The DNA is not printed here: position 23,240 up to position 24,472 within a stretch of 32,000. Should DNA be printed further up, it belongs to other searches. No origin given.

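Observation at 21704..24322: ECF-type sigma module with an exactly duplicated bipartite promoter motif driving an orphan RsgI/SEA-like-domain exported protein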

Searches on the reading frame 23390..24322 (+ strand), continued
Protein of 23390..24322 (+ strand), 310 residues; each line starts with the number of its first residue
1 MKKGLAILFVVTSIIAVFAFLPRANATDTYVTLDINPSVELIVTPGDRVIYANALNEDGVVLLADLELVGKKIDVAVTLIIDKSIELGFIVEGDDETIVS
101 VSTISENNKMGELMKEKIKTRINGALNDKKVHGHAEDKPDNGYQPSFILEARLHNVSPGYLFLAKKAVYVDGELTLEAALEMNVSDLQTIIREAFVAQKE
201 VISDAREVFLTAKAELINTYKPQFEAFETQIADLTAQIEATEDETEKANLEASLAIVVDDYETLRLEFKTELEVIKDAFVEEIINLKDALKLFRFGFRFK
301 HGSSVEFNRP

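Call 23: search_solved_structures(query=window:23390-24322:+, max_evalue=1, show_alignments=2)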
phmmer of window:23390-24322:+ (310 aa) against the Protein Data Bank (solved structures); distinct sequences matched with E-value up to 1: 7.
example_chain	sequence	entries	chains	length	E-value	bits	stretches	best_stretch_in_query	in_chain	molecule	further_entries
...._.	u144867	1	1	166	1e-08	38.2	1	37-187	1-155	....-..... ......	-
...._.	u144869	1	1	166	2.4e-07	33.8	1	37-143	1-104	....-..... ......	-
8u9o_B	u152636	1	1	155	6.1e-06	29.2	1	37-119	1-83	Anti-sigma-I factor RsgI9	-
8t9n_A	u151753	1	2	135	0.04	16.7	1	29-127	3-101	Anti-sigma-I factor RsgI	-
8hdj_B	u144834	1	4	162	0.098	15.4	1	37-187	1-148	Anti-sigma-I factor RsgI2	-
8heq_B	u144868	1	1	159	0.11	15.2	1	37-187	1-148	Anti-sigma-I factor RsgI2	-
6tzw_A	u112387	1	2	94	0.83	12.3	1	219-267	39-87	Protein bicaudal D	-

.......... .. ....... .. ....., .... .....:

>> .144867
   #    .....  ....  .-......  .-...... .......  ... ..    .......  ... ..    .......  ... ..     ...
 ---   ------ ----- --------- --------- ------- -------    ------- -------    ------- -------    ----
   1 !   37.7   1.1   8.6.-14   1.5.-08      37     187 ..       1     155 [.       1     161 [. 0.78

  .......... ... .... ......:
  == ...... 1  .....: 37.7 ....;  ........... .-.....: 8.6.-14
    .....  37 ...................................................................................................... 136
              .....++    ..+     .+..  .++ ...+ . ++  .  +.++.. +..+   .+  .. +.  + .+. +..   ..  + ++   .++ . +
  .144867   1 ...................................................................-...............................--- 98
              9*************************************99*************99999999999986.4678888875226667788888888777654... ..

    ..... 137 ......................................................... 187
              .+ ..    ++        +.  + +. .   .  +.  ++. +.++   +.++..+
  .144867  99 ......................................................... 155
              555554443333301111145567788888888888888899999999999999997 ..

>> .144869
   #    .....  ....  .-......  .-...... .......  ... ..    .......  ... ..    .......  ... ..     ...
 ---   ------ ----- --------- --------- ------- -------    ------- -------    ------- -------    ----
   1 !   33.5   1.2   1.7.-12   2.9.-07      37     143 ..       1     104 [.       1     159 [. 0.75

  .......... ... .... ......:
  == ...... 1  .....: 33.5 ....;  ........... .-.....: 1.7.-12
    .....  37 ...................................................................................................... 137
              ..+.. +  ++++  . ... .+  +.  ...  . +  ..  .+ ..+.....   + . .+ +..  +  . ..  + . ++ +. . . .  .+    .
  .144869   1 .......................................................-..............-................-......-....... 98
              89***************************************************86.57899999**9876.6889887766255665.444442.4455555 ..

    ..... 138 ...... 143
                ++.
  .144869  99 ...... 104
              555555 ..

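Call 30: find_related_loci(query=A2, collection=metagenome_contigs, flank=3000)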
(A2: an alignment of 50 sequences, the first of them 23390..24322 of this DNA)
Query A2 (310 aa) in metagenome_contigs; peptide patterns used: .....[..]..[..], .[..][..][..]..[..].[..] (x = any residue, [..] = any of these).
242 stretches matched a pattern; 129 encode a relative of the query (tblastn E <= 1e-3); the best 80 are kept; 80 distinct loci.
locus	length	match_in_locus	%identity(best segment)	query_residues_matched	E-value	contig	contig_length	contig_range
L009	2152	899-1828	100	1-310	0e+0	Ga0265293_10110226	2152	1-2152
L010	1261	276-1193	54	1-310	2e-112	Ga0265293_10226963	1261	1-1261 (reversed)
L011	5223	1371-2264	56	1-298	6e-99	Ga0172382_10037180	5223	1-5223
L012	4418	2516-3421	50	1-302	2e-90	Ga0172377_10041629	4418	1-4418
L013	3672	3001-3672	57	1-224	6e-75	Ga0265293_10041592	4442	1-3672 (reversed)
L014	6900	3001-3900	45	11-305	2e-69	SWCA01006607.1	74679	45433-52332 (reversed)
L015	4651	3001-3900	43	11-305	1e-66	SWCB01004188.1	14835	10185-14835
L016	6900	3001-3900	44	11-305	7e-66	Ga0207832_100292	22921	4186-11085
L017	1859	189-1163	39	1-305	5e-64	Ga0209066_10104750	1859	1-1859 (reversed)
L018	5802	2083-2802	50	1-240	5e-61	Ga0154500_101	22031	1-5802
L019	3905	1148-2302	44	5-287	3e-61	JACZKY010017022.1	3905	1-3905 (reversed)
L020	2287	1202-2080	42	1-309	6e-62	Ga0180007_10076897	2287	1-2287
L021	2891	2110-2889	44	7-267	6e-61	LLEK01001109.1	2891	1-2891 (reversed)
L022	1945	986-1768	43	5-279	7e-62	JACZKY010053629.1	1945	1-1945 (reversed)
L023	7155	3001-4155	42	5-287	2e-60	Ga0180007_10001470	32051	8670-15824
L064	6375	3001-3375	37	3-116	2e-14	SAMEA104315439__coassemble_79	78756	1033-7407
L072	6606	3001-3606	29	1-193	9e-14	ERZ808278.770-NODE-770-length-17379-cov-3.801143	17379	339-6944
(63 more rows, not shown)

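Call 34: predict_structure(alignment_id=A2)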
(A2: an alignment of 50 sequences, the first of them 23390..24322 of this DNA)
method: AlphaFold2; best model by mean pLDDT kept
length: 310 residues; sequences in the alignment: 50
mean_pLDDT: 87.5   pTM: 0.71
mean pLDDT of the five models: 87.5, 85.4, 82.6, 82.4, 82.0
residues with pLDDT >= 90: 178; 70-90: 100; 50-70: 23; < 50: 9
segments of 3 or more residues with pLDDT < 50: 304-310
pLDDT, mean of each block of 10 residues (from residue 1): 82 82 68 93 94 91 92 97 93 87 87 95 96 89 73 85 87 91 89 84 89 96 98 98 97 97 95 93 86 62 48
secondary structure, 60 per line:
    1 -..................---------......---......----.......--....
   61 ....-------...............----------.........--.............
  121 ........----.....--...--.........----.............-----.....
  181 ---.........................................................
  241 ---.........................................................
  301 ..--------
elements in order: H2-19 E29-34 E38-43 E48-54 H57-64 H73-86 E97-105 H108-128 E133-137 H145-153 H158-170 H176-180 H184-240 H244-302

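Call 38: fold_search(model_id=the predicted structure, library=pdb)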
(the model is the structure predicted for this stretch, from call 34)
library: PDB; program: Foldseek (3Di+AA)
matches with E <= 10: 361; with E <= 0.001: 10
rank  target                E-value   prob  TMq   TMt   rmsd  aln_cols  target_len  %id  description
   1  8t9n_A                2.5e-06  1.00  0.31  0.65   5.5       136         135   24  Bacillus subtilis RsgI GGG mutant (released 2023-09-20)
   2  8t9n_B                2.7e-06  1.00  0.30  0.76   3.1       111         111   25  Bacillus subtilis RsgI GGG mutant (released 2023-09-20)
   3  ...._MODEL_1_B        4.7e-06  1.00  0.27  0.46  13.2       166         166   24  Solution structure of the periplasmic domain of RsgI6 from Clostridium thermocellum (released 2023-05-24)
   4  8hdj_F                5.6e-06  1.00  0.28  0.53  11.5       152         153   25  Periplasmic domain of RsgI2 of Clostridium thermocellum (released 2023-05-17)
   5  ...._MODEL_1_B        6.7e-06  1.00  0.29  0.50  12.7       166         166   22  Solution structure of the periplasmic domain of the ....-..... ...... RsgI1 from Clostridium thermocellum (released 2023-05-24)
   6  8heq_MODEL_1_B        1.1e-05  1.00  0.28  0.51  12.9       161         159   23  Solution structure of the periplasmic domain of the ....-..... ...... RsgI2 from Clostridium thermocellum (released 2023-05-24)
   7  8hdj_H                1.8e-05  1.00  0.28  0.53  11.5       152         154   25  Periplasmic domain of RsgI2 of Clostridium thermocellum (released 2023-05-17)
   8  8hdj_D                1.8e-05  1.00  0.28  0.52  12.4       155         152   24  Periplasmic domain of RsgI2 of Clostridium thermocellum (released 2023-05-17)
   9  8hdj_B                2.0e-05  1.00  0.28  0.53  12.4       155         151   24  Periplasmic domain of RsgI2 of Clostridium thermocellum (released 2023-05-17)
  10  8u9o_MODEL_1_B        1.0e-04  1.00  0.27  0.48  12.0       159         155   23  Solution structure of RsgI9 CRE domain from C. thermocellum (released 2024-04-24)
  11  9g2r_E                1.7e-01  0.11  0.13  0.15  21.8       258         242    8  Endophilin B1 dimers bound to nanodiscs (released 2024-08-07)
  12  7w8d_B                1.8e-01  0.21  0.16  0.29  14.0       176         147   11  The structure of Deinococcus radiodurans RuvC (released 2022-08-17)
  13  7xhj_A                2.5e-01  0.18  0.16  0.27  13.3       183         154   10  Crystal structure of RuvC from Deinococcus radiodurans (released 2022-07-06)
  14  6jrg_A                2.5e-01  0.14  0.18  0.26  11.3       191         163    9  Crystal structure of ZmMoc1 H253A mutant in complex with Holliday junction (released 2019-10-23)
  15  6kvo_A                4.5e-01  0.18  0.21  0.33  12.3       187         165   13  Crystal structure of chloroplast resolvase in complex with Holliday junction (released 2020-04-08)
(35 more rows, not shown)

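Call 68: find_encoding_contigs(protein=P0002, flank=3000, max_places=3)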
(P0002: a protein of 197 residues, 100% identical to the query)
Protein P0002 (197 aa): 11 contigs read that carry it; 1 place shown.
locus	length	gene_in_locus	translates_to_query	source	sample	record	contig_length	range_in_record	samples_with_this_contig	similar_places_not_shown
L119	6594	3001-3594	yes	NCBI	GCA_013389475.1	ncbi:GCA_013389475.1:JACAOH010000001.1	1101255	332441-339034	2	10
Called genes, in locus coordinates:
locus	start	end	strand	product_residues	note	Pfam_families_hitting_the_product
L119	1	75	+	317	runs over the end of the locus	PF02653:BPD_transp_2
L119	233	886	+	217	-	PF01712:dNK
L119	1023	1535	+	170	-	PF04542:Sigma70_r2, PF08281:Sigma70_r4_2, PF04545:Sigma70_r4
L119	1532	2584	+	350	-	-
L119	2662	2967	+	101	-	PF23750:RsgI_M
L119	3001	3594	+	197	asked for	-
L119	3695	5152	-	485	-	PF02347:GDC-P, PF21478:GcvP2_C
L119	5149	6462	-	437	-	PF02347:GDC-P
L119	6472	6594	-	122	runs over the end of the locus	PF01597:GCV_H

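Call 70: search_protein_families(library=pfam, proteins=[L072:988-1512:+, L072:1509-2900:+, L072:3001-4506:+, L064:2980-4203:+, L064:4270-4770:+, L064:4767-6119:+], max_evalue=0.01)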
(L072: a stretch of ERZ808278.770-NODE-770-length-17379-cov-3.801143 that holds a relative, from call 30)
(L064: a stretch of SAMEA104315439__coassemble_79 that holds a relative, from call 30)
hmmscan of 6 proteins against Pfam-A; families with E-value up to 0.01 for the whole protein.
L072:988-1512:+ (174 aa): 4 families
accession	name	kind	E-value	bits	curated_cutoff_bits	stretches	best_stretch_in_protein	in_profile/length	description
PF04542.20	Sigma70_r2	-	3.7e-15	55.9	24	1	24-90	1-69/71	Sigma-70 region 2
PF08281.18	Sigma70_r4_2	-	9.9e-09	35.2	25.7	1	123-165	11-53/54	Sigma-70, region 4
PF04545.22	Sigma70_r4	-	1.5e-05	24.8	24.1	1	123-167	5-49/50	Sigma-70, region 4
PF07638.17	Sigma70_ECF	-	0.0015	18.9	21.1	0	4-167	2-180/185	ECF sigma factor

L072:1509-2900:+ (463 aa): 1 family
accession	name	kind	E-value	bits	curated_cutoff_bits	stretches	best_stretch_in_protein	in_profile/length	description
PF23750.1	RsgI_M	-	8.7e-10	39.7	25.3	1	94-171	3-74/133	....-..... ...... RsgI-like central domain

L072:3001-4506:+ (501 aa): 2 families
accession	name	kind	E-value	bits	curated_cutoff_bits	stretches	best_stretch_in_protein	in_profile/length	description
PF23750.1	RsgI_M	-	4.2e-22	79.6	25.3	1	33-140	2-107/133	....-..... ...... RsgI-like central domain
PF22510.1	FlhF_N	-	0.00084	19.8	27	1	67-101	10-44/54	Flagellar biosynthesis protein FlhF, N domain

L064:2980-4203:+ (407 aa): 2 families
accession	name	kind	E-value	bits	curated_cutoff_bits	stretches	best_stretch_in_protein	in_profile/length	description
PF23750.1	RsgI_M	-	1.1e-21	78.3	25.3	1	36-159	3-123/133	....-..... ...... RsgI-like central domain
PF07566.17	DUF1543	-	0.0029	17.8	22.9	1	360-392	13-45/52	Domain of Unknown Function (DUF1543)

L064:4270-4770:+ (166 aa): 3 families
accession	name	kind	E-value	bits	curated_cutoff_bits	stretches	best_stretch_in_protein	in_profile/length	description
PF04542.20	Sigma70_r2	-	1e-15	57.7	24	1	19-85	1-69/71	Sigma-70 region 2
PF08281.18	Sigma70_r4_2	-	0.0013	18.8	25.7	1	123-159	17-53/54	Sigma-70, region 4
PF04545.22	Sigma70_r4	-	0.0045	16.9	24.1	0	117-162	5-50/50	Sigma-70, region 4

L064:4767-6119:+ (450 aa): 1 family
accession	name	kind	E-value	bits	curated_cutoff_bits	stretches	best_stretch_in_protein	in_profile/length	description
PF23750.1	RsgI_M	-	5.1e-21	76.1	25.3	1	82-201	1-116/133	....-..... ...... RsgI-like central domain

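Call 71: search_protein_families(library=ncbifam, proteins=[L072:1509-2900:+, L064:4767-6119:+, L072:3001-4506:+], max_evalue=0.01)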
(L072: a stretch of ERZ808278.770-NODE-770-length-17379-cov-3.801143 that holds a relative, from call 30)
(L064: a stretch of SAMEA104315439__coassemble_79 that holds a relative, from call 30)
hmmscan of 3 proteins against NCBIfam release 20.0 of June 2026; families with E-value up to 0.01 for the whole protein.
L072:1509-2900:+ (463 aa): 0 families

L064:4767-6119:+ (450 aa): 0 families

L072:3001-4506:+ (501 aa): 1 family
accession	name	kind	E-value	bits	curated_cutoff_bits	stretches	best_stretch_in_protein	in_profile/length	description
NF008731.0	PRK11752.1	equivalog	0.0055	16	325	0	206-289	170-251/287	glutathione-dependent disulfide-bond oxidoreductase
